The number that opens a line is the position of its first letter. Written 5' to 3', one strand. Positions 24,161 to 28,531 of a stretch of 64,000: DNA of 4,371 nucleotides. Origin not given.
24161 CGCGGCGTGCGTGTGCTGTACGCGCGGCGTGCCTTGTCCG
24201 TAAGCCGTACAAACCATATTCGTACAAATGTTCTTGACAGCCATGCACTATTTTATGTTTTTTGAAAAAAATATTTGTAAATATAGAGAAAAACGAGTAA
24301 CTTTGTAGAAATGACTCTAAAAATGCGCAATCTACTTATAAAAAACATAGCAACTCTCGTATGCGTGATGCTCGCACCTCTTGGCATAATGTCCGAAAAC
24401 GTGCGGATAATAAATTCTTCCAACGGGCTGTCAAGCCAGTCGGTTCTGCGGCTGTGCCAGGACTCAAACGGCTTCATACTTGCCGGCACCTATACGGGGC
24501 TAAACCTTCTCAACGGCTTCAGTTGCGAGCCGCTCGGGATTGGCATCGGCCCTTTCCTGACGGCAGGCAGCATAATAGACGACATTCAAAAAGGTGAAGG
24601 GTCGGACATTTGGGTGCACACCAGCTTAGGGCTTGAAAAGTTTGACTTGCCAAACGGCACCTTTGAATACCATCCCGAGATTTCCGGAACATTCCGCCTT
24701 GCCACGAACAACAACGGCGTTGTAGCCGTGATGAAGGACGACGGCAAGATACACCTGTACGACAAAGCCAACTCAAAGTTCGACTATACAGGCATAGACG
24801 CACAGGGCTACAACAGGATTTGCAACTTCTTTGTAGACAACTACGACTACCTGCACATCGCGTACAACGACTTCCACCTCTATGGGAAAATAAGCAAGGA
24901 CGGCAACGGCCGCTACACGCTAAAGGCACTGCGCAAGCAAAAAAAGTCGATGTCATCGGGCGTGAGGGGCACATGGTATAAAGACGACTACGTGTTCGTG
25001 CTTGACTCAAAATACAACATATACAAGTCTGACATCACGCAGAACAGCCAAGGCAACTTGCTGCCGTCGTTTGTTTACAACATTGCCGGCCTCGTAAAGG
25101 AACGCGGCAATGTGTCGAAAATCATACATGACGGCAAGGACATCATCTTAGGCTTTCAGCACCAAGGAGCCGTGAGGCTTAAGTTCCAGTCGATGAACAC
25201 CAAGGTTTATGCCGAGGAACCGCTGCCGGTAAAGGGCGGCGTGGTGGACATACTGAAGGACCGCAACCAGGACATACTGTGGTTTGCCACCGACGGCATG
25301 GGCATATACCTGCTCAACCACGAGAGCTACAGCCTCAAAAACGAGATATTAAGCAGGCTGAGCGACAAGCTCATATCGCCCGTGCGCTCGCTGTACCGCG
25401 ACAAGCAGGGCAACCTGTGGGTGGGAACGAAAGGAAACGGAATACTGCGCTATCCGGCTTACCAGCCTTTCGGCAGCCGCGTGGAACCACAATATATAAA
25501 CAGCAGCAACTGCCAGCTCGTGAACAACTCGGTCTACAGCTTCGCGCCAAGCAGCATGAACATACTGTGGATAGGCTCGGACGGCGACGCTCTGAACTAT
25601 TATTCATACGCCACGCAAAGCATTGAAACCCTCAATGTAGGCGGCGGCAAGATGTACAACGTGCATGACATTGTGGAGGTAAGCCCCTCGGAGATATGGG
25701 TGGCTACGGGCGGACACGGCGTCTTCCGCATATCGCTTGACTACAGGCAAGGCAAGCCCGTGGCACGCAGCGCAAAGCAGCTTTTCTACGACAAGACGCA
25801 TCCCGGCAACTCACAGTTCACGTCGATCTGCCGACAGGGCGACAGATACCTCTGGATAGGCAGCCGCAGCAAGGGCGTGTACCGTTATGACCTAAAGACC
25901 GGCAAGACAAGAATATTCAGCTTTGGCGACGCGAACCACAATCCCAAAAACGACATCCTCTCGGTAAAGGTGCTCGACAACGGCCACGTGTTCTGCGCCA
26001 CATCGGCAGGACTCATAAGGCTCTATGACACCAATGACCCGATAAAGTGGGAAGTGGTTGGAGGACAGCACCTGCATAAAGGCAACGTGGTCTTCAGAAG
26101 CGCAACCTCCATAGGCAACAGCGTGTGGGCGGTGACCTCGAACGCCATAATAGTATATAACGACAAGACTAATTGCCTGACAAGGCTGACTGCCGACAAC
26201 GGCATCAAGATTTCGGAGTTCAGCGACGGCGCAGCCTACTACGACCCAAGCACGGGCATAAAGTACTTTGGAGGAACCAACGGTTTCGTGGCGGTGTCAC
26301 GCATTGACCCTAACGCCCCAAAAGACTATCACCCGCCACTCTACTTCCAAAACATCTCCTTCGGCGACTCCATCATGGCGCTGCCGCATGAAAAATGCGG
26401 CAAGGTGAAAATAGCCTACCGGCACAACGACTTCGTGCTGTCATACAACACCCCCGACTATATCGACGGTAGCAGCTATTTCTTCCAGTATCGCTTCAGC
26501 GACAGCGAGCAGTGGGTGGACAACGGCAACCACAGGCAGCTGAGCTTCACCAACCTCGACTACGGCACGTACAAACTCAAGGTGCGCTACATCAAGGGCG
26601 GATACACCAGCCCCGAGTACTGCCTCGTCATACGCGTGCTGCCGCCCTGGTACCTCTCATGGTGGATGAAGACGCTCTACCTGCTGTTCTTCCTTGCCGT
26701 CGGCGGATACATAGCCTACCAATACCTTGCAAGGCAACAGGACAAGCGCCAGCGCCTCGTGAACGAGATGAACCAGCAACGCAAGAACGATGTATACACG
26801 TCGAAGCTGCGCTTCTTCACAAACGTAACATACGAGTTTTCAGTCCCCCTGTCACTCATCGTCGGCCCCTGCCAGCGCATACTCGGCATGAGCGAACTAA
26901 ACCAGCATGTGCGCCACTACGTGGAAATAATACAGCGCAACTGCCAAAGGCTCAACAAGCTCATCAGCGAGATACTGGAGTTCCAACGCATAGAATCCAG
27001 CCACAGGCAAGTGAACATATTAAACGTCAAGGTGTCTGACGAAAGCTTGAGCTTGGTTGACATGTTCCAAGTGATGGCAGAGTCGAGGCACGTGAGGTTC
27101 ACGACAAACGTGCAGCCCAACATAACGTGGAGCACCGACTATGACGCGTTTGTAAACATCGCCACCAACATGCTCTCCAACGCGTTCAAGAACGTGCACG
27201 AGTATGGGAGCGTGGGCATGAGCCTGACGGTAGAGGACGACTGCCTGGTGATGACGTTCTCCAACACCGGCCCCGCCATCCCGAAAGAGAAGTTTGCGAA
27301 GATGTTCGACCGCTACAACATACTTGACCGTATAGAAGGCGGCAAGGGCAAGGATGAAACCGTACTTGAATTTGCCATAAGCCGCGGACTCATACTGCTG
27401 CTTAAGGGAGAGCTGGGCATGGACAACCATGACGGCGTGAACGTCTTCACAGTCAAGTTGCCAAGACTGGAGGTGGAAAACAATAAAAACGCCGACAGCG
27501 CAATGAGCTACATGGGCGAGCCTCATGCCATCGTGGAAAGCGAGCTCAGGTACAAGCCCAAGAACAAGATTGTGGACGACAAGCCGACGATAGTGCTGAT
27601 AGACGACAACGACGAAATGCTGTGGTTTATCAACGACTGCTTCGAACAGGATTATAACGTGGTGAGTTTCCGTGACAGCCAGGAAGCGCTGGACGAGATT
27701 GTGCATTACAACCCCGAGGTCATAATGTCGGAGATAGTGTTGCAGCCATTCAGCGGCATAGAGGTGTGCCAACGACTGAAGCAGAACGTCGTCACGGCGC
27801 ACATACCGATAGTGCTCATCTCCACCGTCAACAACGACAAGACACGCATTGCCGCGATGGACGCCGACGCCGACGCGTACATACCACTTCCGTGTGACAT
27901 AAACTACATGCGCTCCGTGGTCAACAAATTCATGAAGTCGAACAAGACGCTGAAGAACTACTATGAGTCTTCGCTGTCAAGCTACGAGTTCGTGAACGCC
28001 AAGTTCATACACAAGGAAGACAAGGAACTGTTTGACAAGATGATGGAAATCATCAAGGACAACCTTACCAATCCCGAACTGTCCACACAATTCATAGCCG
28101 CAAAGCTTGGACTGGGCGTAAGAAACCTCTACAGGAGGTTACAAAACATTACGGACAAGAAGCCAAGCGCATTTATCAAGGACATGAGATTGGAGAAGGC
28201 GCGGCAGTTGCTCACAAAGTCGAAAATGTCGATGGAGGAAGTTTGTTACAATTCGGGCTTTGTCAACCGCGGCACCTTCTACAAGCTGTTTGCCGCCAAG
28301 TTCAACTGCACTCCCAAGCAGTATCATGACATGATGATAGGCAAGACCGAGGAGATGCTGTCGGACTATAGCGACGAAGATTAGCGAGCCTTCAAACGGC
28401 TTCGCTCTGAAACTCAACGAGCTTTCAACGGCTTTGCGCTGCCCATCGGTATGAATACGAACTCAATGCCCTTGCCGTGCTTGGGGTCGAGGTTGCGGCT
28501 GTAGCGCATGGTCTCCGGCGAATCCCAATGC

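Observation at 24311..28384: Hybrid two-component regulator with every phosphorelay-critical position substituted (a predicted phosphorelay-dead HTCS)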

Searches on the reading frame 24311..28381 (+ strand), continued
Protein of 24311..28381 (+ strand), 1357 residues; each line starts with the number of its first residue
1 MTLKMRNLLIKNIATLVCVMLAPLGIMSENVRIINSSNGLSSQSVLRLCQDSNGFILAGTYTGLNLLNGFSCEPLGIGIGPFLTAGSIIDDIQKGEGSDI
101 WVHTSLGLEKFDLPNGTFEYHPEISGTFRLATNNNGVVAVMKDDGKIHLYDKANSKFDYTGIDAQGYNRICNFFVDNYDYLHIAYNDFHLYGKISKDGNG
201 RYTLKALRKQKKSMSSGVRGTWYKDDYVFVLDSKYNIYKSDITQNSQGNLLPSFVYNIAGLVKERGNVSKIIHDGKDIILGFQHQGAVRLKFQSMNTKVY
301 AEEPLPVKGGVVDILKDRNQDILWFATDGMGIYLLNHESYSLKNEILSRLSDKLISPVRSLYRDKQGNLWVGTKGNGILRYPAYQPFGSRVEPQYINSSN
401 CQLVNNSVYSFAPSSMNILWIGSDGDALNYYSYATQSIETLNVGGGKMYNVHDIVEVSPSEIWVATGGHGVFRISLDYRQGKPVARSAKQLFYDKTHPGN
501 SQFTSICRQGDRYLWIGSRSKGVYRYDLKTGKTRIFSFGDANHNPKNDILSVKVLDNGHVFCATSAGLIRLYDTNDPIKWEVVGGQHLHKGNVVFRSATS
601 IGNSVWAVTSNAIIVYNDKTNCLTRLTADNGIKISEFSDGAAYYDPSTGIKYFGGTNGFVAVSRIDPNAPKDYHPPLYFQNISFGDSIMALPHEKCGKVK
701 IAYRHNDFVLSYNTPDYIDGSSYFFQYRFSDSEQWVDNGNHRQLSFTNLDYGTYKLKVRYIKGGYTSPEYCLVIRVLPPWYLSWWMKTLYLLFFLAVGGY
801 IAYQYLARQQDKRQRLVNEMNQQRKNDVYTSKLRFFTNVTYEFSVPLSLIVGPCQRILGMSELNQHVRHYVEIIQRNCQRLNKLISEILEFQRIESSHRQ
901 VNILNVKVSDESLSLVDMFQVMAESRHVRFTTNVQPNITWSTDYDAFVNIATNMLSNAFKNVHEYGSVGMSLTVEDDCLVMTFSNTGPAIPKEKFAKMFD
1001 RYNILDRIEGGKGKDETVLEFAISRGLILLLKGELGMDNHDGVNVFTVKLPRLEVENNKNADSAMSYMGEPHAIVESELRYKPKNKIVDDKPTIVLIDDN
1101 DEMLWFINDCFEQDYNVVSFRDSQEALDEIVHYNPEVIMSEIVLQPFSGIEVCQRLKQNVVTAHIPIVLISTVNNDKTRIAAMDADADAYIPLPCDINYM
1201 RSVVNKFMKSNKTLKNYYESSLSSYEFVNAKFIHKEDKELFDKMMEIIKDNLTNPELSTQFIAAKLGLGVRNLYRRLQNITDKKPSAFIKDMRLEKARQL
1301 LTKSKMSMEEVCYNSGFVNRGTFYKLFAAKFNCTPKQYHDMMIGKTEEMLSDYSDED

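Call 77: find_encoding_contigs(protein=P0017, flank=1000, max_places=1)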
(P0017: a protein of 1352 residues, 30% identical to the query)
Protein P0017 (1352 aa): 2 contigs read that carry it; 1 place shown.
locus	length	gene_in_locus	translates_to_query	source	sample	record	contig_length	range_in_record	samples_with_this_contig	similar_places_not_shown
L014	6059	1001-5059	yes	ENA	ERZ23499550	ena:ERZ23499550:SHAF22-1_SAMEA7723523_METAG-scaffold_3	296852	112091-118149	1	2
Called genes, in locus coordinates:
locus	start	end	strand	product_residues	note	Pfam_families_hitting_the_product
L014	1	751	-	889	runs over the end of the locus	PF25788:Ig_Rha78A_N, PF08531:Bac_rhamnosid_N, PF05592:Bac_rhamnosid, PF17389:Bac_rhamnosid6H, PF22422:MGH1-like_GH (faint), PF17390:Bac_rhamnosid_C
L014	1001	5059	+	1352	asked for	PF07494:Reg_prop (faint), PF00165:HTH_AraC (faint), PF07495:Y_Y_Y, PF00512:HisKA, PF02518:HATPase_c, PF00072:Response_reg, PF12833:HTH_18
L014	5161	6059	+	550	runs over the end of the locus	PF02310:B12-binding, PF04055:Radical_SAM, PF13311:DUF4080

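Call 78: find_encoding_contigs(protein=P0018, flank=1000, max_places=1)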
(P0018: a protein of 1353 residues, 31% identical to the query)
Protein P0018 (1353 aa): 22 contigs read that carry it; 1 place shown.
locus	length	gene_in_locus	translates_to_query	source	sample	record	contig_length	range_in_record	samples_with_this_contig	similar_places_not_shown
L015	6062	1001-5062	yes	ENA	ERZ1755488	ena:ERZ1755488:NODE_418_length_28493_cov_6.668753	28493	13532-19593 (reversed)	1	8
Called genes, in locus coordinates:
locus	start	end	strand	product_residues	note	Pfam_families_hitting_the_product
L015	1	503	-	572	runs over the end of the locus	PF17389:Bac_rhamnosid6H, PF17390:Bac_rhamnosid_C (weak)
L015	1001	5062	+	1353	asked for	PF07494:Reg_prop (faint), PF07495:Y_Y_Y, PF00512:HisKA, PF02518:HATPase_c, PF00072:Response_reg, PF12833:HTH_18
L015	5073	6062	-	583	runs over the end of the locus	PF12833:HTH_18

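Call 79: find_encoding_contigs(protein=P0006, flank=1000, max_places=1)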
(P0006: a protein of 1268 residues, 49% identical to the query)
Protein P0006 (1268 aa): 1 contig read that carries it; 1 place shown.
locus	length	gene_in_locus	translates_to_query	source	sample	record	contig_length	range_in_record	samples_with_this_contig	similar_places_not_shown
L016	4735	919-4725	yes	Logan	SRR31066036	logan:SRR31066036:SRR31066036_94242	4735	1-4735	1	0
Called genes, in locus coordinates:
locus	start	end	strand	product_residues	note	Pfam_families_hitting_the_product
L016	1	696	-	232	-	?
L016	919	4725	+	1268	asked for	PF07494:Reg_prop (faint), PF07495:Y_Y_Y (weak), PF00512:HisKA, PF02518:HATPase_c, PF00072:Response_reg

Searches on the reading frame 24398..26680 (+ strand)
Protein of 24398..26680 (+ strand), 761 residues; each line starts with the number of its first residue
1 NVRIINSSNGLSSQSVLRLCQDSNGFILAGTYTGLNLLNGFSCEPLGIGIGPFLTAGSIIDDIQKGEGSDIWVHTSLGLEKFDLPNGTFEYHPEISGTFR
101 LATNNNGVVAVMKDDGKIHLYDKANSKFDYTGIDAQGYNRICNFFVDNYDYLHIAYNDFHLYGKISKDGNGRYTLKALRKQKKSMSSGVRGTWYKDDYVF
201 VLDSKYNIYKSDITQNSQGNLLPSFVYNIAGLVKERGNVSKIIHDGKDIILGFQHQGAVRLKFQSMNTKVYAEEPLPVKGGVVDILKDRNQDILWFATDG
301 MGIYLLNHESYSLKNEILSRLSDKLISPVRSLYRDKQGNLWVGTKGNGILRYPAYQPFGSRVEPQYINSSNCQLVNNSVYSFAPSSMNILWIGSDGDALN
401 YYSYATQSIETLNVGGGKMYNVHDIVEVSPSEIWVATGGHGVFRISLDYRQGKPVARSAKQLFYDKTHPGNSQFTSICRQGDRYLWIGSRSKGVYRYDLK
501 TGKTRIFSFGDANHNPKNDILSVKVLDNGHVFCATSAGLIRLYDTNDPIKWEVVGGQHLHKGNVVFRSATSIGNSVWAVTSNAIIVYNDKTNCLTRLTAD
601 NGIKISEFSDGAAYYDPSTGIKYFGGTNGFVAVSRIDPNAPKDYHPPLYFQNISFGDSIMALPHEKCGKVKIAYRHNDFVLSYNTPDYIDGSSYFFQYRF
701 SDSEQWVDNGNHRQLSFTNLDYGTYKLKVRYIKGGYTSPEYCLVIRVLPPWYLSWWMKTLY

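Call 93: search_solved_structures(query=window:24398-26680:+, max_evalue=0.001)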
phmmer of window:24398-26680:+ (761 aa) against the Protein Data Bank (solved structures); distinct sequences matched with E-value up to 0.001: 2.
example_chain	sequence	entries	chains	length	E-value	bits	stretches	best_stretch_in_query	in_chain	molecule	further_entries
4a2l_A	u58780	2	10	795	1.3e-34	122.9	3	321-753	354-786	TWO-COMPONENT SYSTEM SENSOR HISTIDINE KINASE/RESPONSE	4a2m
3v9f_A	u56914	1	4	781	1.2e-28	103.2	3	314-753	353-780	Two-component system sensor histidine kinase/response regulator, hybrid (One-component sys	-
